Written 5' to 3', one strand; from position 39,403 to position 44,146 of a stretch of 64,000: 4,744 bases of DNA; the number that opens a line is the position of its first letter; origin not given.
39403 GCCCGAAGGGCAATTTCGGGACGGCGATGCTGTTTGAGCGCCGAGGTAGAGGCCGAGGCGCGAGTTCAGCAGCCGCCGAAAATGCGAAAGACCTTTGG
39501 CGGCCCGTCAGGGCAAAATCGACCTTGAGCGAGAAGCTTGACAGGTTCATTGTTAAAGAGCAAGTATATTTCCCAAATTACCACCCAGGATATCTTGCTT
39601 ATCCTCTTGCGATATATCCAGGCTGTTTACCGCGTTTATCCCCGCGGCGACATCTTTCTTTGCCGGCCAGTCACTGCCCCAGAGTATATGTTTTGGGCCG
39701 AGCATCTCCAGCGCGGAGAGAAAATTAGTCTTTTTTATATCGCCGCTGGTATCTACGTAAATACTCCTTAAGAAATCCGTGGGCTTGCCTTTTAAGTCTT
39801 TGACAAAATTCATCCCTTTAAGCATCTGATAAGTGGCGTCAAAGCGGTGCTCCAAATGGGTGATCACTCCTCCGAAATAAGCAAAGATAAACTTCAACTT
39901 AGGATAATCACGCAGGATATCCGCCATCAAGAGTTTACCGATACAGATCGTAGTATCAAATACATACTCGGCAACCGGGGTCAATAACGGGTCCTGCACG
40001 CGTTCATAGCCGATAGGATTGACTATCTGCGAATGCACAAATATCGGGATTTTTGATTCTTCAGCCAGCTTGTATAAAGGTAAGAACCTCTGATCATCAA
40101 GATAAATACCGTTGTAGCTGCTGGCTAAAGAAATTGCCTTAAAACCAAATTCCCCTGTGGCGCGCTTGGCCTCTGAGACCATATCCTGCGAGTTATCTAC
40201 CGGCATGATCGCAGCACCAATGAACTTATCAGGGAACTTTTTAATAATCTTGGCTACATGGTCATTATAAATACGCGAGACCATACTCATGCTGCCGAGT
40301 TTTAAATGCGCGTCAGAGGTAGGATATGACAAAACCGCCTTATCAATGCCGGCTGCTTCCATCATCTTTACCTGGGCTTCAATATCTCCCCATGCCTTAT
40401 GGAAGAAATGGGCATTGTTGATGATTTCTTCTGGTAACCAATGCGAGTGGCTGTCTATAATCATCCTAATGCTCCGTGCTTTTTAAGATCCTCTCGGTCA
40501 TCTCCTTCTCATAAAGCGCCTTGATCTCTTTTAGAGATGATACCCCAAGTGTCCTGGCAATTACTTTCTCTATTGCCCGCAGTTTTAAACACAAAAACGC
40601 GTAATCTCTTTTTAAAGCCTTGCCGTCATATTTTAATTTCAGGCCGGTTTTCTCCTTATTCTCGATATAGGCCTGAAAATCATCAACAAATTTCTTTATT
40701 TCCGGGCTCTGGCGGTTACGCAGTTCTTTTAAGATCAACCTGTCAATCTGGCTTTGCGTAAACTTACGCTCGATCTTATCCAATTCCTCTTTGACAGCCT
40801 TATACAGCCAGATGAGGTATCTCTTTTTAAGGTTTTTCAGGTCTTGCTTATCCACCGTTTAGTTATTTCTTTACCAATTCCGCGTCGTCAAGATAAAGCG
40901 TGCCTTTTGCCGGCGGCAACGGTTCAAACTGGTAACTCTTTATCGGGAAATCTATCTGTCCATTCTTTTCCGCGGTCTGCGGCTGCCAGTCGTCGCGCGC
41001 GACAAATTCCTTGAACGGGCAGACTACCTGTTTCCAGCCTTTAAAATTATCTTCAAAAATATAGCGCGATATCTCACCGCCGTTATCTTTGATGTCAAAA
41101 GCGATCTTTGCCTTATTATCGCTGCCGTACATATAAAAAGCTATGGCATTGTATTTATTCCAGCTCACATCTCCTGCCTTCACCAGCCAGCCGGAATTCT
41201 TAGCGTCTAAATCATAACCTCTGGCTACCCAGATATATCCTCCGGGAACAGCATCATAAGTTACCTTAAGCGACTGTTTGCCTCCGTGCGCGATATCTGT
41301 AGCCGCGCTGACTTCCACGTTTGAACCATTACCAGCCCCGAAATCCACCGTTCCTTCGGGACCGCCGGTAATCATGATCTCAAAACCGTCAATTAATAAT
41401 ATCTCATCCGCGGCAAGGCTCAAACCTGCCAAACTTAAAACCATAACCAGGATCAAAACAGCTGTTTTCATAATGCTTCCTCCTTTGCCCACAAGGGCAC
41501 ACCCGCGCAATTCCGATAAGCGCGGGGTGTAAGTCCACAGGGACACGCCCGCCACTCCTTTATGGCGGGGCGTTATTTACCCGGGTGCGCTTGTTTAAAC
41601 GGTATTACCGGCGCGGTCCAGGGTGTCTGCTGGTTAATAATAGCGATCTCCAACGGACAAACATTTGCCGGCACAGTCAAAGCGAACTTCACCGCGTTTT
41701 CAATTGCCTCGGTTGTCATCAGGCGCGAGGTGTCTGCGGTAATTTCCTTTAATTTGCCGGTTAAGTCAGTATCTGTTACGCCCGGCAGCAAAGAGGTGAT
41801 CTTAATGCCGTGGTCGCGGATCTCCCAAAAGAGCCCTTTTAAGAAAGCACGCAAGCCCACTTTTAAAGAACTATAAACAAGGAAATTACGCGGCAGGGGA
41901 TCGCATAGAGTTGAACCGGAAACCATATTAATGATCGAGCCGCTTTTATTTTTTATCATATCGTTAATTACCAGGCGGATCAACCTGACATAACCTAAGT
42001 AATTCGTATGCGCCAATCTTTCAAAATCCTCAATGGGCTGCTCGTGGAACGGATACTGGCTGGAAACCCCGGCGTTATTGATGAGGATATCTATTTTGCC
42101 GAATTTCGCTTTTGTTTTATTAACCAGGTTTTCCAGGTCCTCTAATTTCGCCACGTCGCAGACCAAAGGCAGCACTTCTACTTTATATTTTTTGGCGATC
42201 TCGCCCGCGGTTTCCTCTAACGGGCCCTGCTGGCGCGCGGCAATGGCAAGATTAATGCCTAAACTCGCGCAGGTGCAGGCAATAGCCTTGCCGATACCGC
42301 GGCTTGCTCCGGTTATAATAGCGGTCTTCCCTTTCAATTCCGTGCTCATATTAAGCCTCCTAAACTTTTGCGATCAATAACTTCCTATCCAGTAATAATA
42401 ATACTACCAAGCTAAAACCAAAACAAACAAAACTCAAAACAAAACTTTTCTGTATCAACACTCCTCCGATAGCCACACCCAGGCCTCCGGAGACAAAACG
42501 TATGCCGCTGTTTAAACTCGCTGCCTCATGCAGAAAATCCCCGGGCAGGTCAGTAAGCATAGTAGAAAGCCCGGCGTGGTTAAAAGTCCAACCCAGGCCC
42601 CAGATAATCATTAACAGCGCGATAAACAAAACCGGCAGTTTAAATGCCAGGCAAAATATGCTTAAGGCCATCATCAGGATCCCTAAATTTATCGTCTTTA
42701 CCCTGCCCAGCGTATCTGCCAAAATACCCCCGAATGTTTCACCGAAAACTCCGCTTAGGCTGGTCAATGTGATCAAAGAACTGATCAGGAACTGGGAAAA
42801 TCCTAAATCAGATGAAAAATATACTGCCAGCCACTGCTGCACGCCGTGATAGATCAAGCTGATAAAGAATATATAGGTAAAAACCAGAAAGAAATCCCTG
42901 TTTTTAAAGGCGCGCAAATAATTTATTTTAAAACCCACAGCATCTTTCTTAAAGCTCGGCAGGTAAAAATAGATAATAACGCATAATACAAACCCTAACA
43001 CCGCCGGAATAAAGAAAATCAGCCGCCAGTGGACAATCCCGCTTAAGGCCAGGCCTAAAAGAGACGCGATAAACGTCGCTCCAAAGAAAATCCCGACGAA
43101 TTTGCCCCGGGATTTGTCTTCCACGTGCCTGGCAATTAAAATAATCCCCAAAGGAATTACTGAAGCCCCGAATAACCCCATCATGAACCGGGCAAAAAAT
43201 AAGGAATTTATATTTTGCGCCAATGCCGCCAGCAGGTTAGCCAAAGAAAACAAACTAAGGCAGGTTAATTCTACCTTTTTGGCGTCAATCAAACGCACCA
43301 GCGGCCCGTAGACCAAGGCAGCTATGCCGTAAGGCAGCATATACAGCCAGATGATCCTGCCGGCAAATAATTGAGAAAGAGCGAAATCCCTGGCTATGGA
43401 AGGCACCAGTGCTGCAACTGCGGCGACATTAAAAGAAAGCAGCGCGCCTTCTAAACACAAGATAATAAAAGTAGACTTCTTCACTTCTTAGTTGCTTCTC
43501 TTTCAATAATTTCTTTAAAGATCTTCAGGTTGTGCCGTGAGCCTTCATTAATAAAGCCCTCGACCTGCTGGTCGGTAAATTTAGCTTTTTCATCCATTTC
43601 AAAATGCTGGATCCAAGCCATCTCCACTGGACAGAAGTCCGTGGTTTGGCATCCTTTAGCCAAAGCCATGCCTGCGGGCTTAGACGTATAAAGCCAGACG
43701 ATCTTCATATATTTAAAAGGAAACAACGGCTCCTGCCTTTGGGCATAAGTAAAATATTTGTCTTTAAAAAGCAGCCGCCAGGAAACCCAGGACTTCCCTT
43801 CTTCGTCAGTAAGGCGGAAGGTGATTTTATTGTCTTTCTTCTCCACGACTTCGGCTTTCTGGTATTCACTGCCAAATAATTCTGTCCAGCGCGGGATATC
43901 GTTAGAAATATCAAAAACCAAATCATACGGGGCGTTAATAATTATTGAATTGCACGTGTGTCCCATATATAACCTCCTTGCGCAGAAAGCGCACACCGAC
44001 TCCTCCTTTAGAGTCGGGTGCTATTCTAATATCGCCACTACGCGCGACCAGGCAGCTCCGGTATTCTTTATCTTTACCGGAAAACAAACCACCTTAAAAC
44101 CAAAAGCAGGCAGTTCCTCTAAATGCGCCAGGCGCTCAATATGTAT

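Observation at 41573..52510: Compact type II PKS-like operon in a non-actinobacterial diderm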

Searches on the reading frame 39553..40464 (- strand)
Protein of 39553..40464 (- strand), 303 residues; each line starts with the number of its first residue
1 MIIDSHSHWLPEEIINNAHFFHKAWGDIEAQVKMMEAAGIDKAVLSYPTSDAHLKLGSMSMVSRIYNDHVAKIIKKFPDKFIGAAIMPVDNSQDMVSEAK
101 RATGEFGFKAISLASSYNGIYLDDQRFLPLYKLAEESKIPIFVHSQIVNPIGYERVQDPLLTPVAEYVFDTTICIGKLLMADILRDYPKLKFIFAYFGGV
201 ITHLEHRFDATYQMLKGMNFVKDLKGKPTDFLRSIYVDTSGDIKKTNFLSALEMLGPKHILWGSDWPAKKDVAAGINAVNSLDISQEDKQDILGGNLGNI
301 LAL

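Call 5: search_protein_families(library=pfam, proteins=[window:39553-40464:-], max_evalue=0.01)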
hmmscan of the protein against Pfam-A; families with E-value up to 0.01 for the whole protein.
window:39553-40464:- (303 aa): 1 family
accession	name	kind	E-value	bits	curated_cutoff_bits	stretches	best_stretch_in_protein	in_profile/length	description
PF04909.20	Amidohydro_2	-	8.2e-25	88.6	26.4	1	3-296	1-282/289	Amidohydrolase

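Call 7: search_protein_families(library=ncbifam, proteins=[window:39553-40464:-], max_evalue=0.01)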
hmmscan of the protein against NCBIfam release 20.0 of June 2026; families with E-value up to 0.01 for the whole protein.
window:39553-40464:- (303 aa): 1 family
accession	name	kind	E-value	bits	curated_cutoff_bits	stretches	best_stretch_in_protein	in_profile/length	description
NF052480.1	FuconLaconase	equivalog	0.0091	15.6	400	0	247-274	224-250/287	L-fucono-1,5-lactonase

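Call 67: search_solved_structures(query=window:39553-40464:-, max_evalue=0.01)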
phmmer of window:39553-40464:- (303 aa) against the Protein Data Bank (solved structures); distinct sequences matched with E-value up to 0.01: 40.
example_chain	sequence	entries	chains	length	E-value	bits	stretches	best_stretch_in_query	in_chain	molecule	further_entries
4inf_A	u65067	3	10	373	2.7e-20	76.2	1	29-292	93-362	METAL-DEPENDENT HYDROLASE | 5-Carboxyvanillate Decarboxylase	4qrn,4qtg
4icm_A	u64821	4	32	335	6.2e-20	75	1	33-301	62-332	5-carboxyvanillate decarboxylase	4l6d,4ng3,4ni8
4qs5_A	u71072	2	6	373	1.3e-19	73.9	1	29-292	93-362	Ligw2 Decarboxylase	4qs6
4igm_A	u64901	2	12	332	4.7e-19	72.1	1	25-297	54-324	2-amino-3-carboxymuconate-6-semialdehyde decarboxylase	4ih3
4ign_A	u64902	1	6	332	4.8e-19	72.1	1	25-297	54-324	2-amino-3-carboxymuconate-6-semialdehyde decarboxylase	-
4ofc_A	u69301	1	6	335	4.9e-19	72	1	25-297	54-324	2-amino-3-carboxymuconate-6-semialdehyde decarboxylase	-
2wm1_A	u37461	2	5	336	5e-19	72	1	25-297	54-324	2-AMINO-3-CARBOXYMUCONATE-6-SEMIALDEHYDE DECARBOXYLASE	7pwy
3s4t_A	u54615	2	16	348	2.3e-17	66.6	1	29-301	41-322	Amidohydrolase 2 | Gamma-resorcylate decarboxylase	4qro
3nur_A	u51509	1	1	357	2.7e-17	66.3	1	31-300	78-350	Amidohydrolase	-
2dvt_A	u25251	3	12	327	2.7e-16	63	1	28-290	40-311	Thermophilic reversible gamma-resorcylate decarboxylase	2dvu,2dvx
2gwg_A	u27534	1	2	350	3.4e-13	52.9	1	28-217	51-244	4-oxalomesaconate hydratase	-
6dxq_A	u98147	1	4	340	1.9e-11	47.1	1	31-266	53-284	4-oxalomesaconate hydratase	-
6dwv_B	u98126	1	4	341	1.9e-11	47.1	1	31-266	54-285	4-oxalomesaconate hydratase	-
6dxs_A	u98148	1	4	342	3.3e-11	46.3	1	31-240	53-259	4-oxalomesaconate hydratase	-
3ij6_A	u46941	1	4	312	6e-11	45.5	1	65-297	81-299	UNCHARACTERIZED METAL-DEPENDENT HYDROLASE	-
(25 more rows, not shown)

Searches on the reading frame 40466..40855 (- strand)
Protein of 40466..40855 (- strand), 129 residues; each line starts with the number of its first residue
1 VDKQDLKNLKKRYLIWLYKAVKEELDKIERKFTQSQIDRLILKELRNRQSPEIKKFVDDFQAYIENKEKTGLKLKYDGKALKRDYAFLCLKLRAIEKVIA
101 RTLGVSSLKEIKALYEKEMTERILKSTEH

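Call 5: search_protein_families(library=pfam, proteins=[window:40466-40855:-], max_evalue=0.01)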
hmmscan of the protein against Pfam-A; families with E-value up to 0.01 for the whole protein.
window:40466-40855:- (129 aa): 1 family
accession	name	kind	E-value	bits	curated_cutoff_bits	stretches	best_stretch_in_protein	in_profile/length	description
PF15619.11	Lebercilin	-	0.0095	16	34.3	0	18-122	13-119/193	Ciliary protein causing Leber congenital amaurosis disease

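Call 7: search_protein_families(library=ncbifam, proteins=[window:40466-40855:-], max_evalue=0.01)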
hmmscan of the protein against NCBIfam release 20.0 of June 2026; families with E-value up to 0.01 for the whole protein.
window:40466-40855:- (129 aa): 1 family
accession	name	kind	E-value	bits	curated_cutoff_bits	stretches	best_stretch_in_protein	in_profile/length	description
NF003765.0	PRK05359.1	equivalog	0.00028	20.4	106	1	76-129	104-158/189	oligoribonuclease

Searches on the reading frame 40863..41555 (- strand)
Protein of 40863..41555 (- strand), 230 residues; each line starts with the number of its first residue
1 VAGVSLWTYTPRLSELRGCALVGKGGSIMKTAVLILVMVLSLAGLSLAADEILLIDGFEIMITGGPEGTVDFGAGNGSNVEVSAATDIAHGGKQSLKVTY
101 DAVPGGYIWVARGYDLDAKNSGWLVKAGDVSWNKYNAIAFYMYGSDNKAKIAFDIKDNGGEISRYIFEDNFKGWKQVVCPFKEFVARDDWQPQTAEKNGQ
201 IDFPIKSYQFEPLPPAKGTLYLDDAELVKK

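Call 5: search_protein_families(library=pfam, proteins=[window:40863-41555:-], max_evalue=0.01)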
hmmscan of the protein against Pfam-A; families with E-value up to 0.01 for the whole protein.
window:40863-41555:- (230 aa): 1 family
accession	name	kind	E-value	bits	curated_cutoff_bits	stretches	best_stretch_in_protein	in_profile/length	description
PF03425.19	CBM_11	-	1.5e-17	64.6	27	1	54-228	14-180/182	Carbohydrate binding domain (family 11)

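Call 7: search_protein_families(library=ncbifam, proteins=[window:40863-41555:-], max_evalue=0.01)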
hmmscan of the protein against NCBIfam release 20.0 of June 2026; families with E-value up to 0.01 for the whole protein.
window:40863-41555:- (230 aa): 0 families

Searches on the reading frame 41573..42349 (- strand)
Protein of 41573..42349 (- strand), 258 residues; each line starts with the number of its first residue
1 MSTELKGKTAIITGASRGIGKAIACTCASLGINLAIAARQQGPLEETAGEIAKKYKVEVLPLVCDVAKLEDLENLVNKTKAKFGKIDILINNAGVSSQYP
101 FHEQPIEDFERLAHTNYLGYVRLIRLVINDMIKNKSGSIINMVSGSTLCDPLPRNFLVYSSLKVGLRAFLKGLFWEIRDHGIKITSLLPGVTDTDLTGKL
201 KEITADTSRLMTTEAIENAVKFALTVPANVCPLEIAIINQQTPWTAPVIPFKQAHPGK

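Call 5: search_protein_families(library=pfam, proteins=[window:41573-42349:-], max_evalue=0.01)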
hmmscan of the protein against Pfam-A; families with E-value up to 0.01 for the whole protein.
window:41573-42349:- (258 aa): 3 families
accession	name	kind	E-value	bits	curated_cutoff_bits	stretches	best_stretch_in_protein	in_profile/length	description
PF00106.31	adh_short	-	1e-49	169.1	26.6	1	8-201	1-191/195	short chain dehydrogenase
PF13561.12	adh_short_C2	-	2.6e-35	122.5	27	1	14-204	1-188/236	Enoyl-(Acyl carrier protein) reductase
PF08659.16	KR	-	1.3e-09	38.7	22.6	1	9-129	2-125/180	KR domain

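Call 7: search_protein_families(library=ncbifam, proteins=[window:41573-42349:-], max_evalue=0.01)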
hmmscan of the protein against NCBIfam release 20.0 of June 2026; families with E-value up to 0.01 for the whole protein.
window:41573-42349:- (258 aa): 234 families (the best 25 are shown)
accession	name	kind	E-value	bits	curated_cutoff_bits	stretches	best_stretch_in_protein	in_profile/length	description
NF005806.0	PRK07666.1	equivalog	8.7e-46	156.1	286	1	2-227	2-224/239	3-ketoacyl-ACP reductase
NF005594.0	PRK07326.1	equivalog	3.5e-40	138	271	1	4-237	3-229/237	SDR family oxidoreductase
NF004825.0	PRK06181.1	equivalog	1e-39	136.5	215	1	4-197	3-193/268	SDR family oxidoreductase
NF005559.1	PRK07231.1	subfamily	3.7e-38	131.4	215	1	5-209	2-203/249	glucose 1-dehydrogenase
NF005672.0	PRK07454.1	equivalog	4.6e-38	130.8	234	1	7-229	6-226/241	SDR family oxidoreductase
NF006070.0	PRK08213.1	subfamily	9.7e-36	123.6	279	1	4-202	9-209/259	gluconate 5-dehydrogenase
NF004198.0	PRK05653.1-3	equivalog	2.4e-35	122.2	296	1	3-202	3-199/248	3-oxoacyl-ACP reductase FabG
TIGR01830.1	3oxo_ACP_reduc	equivalog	3.9e-35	121.7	297.75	1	10-206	1-195/239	3-oxoacyl-[acyl-carrier-protein] reductase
NF005878.0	PRK07825.1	subfamily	4.4e-35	121.4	287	1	2-223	4-216/278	short chain dehydrogenase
NF005495.0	PRK07109.1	subfamily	3.5e-34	118.6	264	1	3-199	4-199/334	SDR family oxidoreductase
NF004521.0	PRK05866.1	equivalog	1.1e-33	116.6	368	1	3-234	36-266/294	SDR family oxidoreductase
NF004197.0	PRK05653.1-1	equivalog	5.2e-33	114.7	332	1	1-204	1-201/249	3-oxoacyl-ACP reductase FabG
NF040690.1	mycolate_SDR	equivalog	7.2e-33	114.1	380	1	7-194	8-191/265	mycolate reductase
NF009093.0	PRK12429.1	subfamily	1.3e-32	113.1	258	1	4-218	2-213/259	3-hydroxybutyrate dehydrogenase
NF005488.0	PRK07097.1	equivalog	1.8e-32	112.5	369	1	4-210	7-210/266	gluconate 5-dehydrogenase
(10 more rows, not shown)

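Call 68: search_solved_structures(query=window:41573-42349:-, max_evalue=1e-25)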
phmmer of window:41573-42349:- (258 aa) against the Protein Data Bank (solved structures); distinct sequences matched with E-value up to 1e-25: 6.
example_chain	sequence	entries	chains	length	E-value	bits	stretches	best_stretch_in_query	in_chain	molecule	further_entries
2jah_A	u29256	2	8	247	5.7e-30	107.7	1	2-235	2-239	CLAVULANIC ACID DEHYDROGENASE | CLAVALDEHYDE DEHYDROGENASE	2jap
2hq1_A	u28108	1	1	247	8.4e-29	103.9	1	4-229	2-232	Glucose/ribitol dehydrogenase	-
1vl8_A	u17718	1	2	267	1.2e-28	103.4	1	4-198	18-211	Gluconate 5-dehydrogenase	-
9fe6_A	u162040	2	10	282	9.2e-27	97.2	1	5-198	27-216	SDR family oxidoreductase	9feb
8x89_A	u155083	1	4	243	1.5e-26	96.5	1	5-202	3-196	3-oxoacyl-[acyl-carrier-protein] reductase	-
2uvd_A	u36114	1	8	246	3.6e-26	95.3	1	5-213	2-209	3-OXOACYL-(ACYL-CARRIER-PROTEIN) REDUCTASE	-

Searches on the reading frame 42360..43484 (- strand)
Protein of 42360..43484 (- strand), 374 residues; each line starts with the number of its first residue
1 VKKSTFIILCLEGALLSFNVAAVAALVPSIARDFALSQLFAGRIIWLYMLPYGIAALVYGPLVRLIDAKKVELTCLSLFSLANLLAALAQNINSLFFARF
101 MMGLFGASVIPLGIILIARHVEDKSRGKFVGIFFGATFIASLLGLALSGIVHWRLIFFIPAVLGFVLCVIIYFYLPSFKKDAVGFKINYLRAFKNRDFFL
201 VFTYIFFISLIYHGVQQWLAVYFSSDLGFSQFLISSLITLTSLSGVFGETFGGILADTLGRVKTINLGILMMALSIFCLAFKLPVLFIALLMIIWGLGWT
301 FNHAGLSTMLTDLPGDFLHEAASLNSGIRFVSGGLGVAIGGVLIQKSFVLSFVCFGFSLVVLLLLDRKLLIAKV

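Call 5: search_protein_families(library=pfam, proteins=[window:42360-43484:-], max_evalue=0.01)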
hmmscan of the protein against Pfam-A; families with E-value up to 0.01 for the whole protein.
window:42360-43484:- (374 aa): 3 families
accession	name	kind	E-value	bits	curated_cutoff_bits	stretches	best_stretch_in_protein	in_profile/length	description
PF07690.21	MFS_1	-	9.5e-47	160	33.4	2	14-340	6-346/347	Major Facilitator Superfamily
PF12832.13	MFS_1_like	-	0.00049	19.7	25.2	1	189-348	205-367/373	MFS_1 like family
PF03137.26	OATP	-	0.0094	14.7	25.8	1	93-151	134-192/545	Organic Anion Transporter Polypeptide (OATP) family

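Call 7: search_protein_families(library=ncbifam, proteins=[window:42360-43484:-], max_evalue=0.01)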
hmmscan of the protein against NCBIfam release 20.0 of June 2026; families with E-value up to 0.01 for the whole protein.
window:42360-43484:- (374 aa): 45 families (the best 25 are shown)
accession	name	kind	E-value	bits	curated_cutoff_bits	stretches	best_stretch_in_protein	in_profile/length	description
TIGR00711.1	efflux_EmrB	subfamily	6.9e-25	87.7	230.2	2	15-190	13-191/485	DHA2 family efflux MFS transporter permease subunit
TIGR00893.1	2A0114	subfamily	3.2e-21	75.7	395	2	23-182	13-176/399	D-galactonate transporter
TIGR00895.1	2A0115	subfamily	1.6e-20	73.4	418.55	2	7-176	19-193/398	aromatic acid/H+ symport family MFS transporter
TIGR00880.1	2_A_01_02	superfamily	1.2e-16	61.2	131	1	47-176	2-139/141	multidrug resistance protein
NF008314.0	PRK11102.1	equivalog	2e-13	50.4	303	1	5-213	11-227/396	Bcr/CflA family multidrug efflux MFS transporter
TIGR00881.1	2A0104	subfamily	1.1e-12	47.7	407.75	2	22-172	13-168/379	phosphoglycerate transporter protein PgtP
NF008586.0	PRK11551.1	equivalog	1.2e-12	47.5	410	1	5-296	15-319/406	3-(3-hydroxy-phenyl)propionate transporter MhpT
NF007498.0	PRK10091.1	equivalog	1.5e-11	43.9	499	1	6-366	5-370/390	MFS transporter AraJ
NF033135.1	cmx_cmrA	equivalog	4e-11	42.6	400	1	23-313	22-319/374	Cmx/CmrA family chloramphenicol efflux MFS transporter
NF002921.0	PRK03545.1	equivalog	4.3e-11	42.4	401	1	24-358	33-371/396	sugar transporter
NF053813.1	MFS_TcaB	equivalog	1.5e-10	40.4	475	1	7-241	9-243/396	putative multidrug effflux MFS transporter TcaB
NF008270.1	PRK11043.1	equivalog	1.9e-10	40.4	430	1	33-198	34-206/382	purine nucleoside transporter PunC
TIGR00900.1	2A0121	subfamily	4.4e-10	39.4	319.6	2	5-151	210-359/364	H+ Antiporter protein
TIGR00710.1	efflux_Bcr_CflA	subfamily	4.7e-10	39.5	200.9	1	14-344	15-356/385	Bcr/CflA family efflux MFS transporter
NF041041.1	FslD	exception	6e-10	38.9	500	1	19-208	25-217/396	rhizoferrin import MFS transporter FslD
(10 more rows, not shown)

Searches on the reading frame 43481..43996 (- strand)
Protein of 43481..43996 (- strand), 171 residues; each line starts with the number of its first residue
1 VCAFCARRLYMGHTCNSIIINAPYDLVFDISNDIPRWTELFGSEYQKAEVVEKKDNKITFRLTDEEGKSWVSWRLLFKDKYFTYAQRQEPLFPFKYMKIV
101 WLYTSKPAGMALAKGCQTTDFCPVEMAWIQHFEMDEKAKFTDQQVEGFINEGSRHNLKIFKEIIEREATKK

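Call 5: search_protein_families(library=pfam, proteins=[window:43481-43996:-], max_evalue=0.01)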
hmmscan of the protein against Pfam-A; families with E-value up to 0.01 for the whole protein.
window:43481-43996:- (171 aa): 2 families
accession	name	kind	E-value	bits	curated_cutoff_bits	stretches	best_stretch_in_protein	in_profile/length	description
PF03364.25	Polyketide_cyc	-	1.8e-06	28.7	23.4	1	20-119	1-92/126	Polyketide cyclase / dehydrase and lipid transport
PF10604.15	Polyketide_cyc2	-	0.0049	17.6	27.4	1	16-118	6-102/142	Polyketide cyclase / dehydrase and lipid transport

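Call 7: search_protein_families(library=ncbifam, proteins=[window:43481-43996:-], max_evalue=0.01)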
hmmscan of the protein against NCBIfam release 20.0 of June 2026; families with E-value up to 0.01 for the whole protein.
window:43481-43996:- (171 aa): 1 family
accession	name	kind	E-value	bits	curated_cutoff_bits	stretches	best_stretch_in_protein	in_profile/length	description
NF047471.1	LamininBindLsa27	equivalog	0.0098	15.5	300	0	52-85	93-126/208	laminin-binding protein Lsa27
